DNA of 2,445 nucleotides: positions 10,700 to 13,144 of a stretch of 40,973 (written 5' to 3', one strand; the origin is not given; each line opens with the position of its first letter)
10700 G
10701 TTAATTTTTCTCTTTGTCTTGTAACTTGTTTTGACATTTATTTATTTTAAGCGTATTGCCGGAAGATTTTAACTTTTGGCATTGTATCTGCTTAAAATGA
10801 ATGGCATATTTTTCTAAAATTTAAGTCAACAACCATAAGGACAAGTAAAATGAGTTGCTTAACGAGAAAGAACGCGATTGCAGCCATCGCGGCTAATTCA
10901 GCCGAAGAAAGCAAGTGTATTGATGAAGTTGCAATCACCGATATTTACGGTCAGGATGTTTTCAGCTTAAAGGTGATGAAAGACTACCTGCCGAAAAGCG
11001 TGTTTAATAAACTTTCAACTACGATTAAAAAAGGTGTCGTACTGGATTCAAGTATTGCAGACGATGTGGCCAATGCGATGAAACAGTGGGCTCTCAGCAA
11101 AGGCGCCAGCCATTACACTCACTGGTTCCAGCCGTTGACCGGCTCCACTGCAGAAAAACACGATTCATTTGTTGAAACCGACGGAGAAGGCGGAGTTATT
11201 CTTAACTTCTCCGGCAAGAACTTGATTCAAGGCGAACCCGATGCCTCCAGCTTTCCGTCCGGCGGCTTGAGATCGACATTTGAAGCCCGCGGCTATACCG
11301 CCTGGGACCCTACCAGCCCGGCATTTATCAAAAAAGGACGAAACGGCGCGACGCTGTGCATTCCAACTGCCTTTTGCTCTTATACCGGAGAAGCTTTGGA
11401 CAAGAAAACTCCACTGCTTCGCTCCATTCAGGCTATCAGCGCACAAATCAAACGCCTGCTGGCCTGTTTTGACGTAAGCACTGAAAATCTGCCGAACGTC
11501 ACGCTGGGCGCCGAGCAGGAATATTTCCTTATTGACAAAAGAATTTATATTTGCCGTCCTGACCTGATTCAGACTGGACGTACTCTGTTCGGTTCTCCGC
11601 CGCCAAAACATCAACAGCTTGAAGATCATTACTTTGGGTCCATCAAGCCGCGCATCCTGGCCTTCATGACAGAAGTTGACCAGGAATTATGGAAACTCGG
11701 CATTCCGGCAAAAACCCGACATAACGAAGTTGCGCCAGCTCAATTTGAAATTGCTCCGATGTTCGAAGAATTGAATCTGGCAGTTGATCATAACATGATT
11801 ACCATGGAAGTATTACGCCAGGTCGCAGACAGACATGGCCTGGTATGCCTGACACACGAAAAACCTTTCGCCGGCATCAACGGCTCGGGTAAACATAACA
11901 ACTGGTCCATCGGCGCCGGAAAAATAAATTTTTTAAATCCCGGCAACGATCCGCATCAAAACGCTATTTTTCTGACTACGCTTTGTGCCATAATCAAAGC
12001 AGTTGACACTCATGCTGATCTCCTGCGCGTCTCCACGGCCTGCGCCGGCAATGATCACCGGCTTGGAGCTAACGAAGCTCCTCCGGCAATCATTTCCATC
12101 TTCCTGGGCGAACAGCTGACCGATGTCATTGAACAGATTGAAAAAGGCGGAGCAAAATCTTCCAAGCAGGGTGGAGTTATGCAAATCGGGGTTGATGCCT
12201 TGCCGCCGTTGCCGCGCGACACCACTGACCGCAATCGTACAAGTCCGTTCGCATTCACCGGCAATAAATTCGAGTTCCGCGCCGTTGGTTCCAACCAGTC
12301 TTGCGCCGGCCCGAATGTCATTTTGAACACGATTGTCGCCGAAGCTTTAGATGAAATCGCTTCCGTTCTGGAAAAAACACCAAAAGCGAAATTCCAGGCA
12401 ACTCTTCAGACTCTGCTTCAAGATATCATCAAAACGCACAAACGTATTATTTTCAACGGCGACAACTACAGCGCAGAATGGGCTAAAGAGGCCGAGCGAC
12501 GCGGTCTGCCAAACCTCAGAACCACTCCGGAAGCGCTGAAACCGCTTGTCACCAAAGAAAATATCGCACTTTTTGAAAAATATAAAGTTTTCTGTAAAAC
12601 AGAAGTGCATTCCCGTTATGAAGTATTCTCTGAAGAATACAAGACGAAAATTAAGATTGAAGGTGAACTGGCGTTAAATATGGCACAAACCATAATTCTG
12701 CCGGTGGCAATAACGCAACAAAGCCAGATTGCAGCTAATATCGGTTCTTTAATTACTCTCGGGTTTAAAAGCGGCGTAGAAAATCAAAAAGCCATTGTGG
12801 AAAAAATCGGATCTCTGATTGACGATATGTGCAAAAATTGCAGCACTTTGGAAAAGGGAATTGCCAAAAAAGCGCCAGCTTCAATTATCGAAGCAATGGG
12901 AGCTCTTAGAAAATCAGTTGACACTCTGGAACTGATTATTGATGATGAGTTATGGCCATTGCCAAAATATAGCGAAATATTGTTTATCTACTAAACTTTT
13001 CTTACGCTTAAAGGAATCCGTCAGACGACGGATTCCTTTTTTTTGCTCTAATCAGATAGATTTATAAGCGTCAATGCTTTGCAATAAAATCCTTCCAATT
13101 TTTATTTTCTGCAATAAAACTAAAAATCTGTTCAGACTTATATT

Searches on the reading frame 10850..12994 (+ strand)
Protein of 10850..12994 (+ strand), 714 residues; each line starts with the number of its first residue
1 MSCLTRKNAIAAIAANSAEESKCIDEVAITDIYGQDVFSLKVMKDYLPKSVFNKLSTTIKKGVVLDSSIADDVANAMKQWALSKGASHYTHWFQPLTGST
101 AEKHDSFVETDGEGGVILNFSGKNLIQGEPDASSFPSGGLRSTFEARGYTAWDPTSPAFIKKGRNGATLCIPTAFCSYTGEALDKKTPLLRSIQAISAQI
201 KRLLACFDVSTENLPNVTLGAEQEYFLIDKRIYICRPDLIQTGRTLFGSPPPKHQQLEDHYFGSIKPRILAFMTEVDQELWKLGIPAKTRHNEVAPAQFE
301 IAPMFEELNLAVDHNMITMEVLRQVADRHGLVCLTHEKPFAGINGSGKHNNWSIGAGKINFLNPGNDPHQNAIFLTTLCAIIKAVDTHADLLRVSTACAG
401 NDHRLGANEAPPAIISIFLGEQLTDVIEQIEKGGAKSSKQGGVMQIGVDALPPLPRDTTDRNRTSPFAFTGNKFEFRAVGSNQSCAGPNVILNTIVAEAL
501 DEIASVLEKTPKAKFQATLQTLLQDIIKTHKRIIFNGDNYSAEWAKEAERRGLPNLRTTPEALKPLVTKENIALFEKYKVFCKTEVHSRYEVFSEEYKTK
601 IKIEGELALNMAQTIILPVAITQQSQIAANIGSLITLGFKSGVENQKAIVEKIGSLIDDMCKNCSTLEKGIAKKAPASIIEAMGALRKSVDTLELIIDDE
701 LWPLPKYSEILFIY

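Call 7: search_protein_families(library=ncbifam, proteins=[window:10850-12994:+], max_evalue=0.00001)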
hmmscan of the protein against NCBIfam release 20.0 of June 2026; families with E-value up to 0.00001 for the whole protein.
window:10850-12994:+ (714 aa): 2 families
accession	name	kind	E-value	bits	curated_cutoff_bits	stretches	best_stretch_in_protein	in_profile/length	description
TIGR00653.1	GlnA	equivalog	2.2e-12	46.5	429.15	1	265-363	177-277/462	type I glutamate--ammonia ligase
TIGR03105.1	gln_synth_III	equivalog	5.3e-08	31.8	469.6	1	268-392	155-279/435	type III glutamate--ammonia ligase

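Call 81: list_cluster_members(proteins=[window:10850-12994:+, window:22548-23396:-, window:26254-27492:+, window:13071-18113:-, window:34138-35232:+])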
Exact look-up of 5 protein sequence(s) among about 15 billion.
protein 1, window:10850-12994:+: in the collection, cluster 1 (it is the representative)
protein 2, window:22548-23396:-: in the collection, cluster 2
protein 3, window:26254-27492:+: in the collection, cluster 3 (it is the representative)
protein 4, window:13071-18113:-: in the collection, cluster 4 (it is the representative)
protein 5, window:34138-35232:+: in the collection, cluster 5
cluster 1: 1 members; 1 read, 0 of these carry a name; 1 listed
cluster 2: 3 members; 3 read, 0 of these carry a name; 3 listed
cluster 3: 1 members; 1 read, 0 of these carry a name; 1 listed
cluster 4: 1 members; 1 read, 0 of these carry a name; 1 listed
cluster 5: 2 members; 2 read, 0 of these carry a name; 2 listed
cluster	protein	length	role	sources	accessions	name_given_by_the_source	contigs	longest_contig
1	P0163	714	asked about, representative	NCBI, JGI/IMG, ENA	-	-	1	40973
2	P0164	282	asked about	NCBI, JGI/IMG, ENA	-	-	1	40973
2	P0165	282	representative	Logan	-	-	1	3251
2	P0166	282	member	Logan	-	-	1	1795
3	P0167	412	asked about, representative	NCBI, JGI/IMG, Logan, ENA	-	-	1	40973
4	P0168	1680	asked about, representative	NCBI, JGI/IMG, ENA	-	-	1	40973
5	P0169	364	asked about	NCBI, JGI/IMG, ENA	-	-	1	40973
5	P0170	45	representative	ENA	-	-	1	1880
